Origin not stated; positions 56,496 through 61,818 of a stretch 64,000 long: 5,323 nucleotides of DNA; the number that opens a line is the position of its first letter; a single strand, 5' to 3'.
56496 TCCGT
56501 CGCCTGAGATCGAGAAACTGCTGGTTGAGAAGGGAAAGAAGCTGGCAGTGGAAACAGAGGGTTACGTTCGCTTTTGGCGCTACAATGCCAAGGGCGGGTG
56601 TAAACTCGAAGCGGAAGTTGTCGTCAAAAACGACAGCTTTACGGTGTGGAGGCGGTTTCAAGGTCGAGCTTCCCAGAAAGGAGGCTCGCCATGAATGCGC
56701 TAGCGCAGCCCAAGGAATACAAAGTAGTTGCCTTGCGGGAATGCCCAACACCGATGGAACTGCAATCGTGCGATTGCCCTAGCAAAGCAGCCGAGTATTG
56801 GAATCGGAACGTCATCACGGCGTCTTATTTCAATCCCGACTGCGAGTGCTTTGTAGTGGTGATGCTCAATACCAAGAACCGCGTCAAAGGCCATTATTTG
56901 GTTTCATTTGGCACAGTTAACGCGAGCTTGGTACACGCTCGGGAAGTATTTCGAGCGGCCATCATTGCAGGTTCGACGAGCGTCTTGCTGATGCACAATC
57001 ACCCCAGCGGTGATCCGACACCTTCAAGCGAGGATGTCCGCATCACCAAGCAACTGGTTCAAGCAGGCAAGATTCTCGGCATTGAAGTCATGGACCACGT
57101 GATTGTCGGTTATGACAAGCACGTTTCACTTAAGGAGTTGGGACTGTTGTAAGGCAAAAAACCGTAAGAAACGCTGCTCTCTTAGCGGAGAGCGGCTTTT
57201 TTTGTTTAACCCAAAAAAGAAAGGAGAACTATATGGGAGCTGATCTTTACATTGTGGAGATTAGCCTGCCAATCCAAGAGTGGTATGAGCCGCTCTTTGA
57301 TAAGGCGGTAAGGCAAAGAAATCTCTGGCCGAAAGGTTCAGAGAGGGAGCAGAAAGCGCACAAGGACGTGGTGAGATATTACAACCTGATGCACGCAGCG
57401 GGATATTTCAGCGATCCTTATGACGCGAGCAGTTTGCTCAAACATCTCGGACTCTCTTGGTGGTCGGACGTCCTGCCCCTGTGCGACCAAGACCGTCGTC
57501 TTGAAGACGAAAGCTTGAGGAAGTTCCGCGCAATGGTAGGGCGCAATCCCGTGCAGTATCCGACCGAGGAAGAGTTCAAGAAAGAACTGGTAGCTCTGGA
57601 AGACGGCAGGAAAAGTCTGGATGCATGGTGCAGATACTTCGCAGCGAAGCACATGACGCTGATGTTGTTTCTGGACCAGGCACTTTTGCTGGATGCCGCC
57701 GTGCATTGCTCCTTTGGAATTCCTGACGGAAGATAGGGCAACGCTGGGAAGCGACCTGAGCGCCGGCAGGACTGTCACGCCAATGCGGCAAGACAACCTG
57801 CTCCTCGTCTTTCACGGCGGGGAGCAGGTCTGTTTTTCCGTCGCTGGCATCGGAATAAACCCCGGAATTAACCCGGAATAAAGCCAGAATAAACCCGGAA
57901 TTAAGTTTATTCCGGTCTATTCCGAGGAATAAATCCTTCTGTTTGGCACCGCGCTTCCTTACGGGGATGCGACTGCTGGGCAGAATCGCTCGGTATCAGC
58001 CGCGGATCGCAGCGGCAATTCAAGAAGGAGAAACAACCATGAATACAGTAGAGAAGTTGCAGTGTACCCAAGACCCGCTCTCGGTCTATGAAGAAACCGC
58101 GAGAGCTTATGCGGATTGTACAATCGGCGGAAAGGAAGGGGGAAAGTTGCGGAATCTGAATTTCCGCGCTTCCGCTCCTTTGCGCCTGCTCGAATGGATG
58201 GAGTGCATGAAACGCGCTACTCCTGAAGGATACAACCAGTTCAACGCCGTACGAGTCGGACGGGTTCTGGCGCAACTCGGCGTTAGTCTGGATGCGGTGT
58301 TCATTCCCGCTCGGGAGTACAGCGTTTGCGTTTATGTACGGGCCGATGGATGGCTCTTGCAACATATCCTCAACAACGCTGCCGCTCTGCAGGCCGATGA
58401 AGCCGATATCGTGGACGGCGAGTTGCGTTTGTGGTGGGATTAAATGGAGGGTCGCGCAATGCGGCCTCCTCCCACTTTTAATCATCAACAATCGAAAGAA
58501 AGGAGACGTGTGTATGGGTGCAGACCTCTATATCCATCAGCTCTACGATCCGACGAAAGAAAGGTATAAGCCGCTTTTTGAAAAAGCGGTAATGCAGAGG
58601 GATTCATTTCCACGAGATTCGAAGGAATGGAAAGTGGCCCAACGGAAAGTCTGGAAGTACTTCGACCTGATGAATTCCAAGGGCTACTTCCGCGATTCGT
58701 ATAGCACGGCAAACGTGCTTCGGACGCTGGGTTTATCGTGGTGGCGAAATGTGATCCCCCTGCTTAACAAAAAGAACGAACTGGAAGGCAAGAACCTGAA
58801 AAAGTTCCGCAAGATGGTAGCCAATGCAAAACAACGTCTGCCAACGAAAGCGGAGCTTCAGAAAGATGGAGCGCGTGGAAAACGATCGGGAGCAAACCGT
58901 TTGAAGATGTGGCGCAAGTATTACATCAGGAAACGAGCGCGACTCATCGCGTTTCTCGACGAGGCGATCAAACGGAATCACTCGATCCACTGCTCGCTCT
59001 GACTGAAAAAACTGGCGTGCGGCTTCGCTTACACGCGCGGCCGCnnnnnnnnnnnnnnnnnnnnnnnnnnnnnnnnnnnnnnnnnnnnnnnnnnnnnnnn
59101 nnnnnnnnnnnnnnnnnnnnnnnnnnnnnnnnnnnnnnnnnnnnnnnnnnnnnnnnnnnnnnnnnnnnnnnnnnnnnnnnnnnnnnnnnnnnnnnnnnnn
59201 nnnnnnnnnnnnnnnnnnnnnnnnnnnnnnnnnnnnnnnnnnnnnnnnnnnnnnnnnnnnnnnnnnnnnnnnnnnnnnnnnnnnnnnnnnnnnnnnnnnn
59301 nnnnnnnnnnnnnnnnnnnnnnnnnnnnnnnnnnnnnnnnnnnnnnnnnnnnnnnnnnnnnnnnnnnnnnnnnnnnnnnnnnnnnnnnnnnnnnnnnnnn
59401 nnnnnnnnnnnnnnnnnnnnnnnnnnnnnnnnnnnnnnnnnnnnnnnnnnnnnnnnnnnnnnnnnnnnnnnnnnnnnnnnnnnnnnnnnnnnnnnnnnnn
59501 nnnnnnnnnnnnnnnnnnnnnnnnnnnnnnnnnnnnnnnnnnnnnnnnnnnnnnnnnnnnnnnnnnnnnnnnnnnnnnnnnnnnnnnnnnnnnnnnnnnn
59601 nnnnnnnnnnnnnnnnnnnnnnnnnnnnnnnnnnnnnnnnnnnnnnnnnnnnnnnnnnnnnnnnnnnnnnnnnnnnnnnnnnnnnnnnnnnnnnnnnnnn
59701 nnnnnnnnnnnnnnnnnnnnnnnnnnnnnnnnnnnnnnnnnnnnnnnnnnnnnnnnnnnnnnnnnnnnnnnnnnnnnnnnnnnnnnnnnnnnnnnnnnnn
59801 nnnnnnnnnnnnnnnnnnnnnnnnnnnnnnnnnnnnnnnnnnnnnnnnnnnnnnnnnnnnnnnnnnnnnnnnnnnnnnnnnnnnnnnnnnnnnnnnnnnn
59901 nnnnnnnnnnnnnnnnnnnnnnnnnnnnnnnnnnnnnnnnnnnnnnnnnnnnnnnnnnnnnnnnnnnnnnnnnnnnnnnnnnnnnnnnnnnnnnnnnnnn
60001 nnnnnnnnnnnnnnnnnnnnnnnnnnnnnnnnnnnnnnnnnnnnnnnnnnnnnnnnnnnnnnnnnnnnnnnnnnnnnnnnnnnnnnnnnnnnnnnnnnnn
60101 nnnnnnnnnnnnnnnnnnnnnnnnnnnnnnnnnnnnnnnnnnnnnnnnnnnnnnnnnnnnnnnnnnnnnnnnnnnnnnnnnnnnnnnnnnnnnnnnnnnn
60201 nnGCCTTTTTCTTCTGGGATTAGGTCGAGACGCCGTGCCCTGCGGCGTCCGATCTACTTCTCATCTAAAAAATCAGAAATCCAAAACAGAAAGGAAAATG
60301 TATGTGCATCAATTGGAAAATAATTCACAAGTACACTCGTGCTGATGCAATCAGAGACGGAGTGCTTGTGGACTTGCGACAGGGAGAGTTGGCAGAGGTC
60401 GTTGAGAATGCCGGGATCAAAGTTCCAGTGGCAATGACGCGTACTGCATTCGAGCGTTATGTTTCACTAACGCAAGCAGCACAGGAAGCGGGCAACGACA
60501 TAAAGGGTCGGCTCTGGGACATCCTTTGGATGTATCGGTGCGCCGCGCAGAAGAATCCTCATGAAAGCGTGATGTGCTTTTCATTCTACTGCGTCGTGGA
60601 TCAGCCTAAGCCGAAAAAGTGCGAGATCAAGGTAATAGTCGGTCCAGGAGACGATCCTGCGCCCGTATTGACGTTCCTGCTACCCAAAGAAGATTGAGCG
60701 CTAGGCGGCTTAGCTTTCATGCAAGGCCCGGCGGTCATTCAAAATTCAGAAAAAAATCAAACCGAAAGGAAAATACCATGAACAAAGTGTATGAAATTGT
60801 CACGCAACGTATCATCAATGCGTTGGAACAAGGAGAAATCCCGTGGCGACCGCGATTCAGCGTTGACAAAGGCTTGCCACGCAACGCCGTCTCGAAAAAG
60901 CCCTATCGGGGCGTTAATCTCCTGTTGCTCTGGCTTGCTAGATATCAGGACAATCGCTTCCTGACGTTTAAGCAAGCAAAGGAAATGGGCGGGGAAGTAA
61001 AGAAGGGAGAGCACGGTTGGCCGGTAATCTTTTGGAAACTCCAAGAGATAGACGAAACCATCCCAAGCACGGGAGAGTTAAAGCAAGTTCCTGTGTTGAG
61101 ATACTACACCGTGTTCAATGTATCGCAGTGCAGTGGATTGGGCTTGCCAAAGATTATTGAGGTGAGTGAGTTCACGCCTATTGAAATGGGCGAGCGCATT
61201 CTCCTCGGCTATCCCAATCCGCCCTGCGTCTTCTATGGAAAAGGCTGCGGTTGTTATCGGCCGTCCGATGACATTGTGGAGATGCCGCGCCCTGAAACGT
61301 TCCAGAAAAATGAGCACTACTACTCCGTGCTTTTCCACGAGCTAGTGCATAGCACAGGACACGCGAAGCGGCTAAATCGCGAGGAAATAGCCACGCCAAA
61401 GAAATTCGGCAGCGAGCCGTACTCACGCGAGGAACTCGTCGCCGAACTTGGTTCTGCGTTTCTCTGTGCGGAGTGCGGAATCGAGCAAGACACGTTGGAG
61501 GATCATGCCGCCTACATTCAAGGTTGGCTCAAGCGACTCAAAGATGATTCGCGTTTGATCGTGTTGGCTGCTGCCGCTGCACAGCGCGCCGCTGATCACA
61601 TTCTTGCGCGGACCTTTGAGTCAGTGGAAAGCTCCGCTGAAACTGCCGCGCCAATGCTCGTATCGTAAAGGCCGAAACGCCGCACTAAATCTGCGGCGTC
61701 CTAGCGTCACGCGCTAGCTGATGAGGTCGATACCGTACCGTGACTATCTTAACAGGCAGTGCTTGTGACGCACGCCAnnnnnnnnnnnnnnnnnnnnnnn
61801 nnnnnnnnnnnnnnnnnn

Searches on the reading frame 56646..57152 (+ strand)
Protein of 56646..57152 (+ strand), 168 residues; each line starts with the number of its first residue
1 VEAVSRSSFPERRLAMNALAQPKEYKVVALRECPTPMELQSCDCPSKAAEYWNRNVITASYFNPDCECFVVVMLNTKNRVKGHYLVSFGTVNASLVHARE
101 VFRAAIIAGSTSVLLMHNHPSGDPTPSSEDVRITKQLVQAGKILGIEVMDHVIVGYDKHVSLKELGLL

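Call 12: search_protein_families(library=pfam, proteins=[window:56646-57152:+], max_evalue=0.01)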
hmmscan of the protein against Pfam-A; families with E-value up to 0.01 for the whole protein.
window:56646-57152:+ (168 aa): 2 families
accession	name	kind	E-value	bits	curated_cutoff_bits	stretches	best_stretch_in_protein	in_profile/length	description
PF04002.20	RadC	-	7.2e-39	132.9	22.1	1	44-166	3-120/121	RadC-like JAB domain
PF14464.11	Prok-JAB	-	0.00086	19.6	25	1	99-142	59-98/114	Prokaryotic homologs of the JAB domain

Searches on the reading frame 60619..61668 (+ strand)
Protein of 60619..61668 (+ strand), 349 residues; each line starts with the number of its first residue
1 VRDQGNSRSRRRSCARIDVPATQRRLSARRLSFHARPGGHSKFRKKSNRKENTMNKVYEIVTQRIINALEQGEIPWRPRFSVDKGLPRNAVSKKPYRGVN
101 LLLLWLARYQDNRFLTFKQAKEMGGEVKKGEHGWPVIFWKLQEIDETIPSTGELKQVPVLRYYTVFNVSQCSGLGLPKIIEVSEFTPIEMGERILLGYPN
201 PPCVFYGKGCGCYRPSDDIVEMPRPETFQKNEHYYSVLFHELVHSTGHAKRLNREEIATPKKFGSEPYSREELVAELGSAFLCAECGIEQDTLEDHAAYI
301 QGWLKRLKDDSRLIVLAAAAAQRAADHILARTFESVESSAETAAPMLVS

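Call 13: search_protein_families(library=pfam, proteins=[window:60619-61668:+], max_evalue=0.01)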
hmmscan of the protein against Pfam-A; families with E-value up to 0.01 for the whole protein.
window:60619-61668:+ (349 aa): 2 families
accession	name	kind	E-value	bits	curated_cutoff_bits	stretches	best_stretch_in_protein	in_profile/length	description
PF18818.7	MPTase-PolyVal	-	1.4e-38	132.3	27.5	1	210-319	20-125/126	Zincin-like metallopeptidase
PF08401.16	ArdcN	-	4.5e-31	108.1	22.6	1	56-166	2-123/123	N-terminal domain of anti-restriction factor ArdC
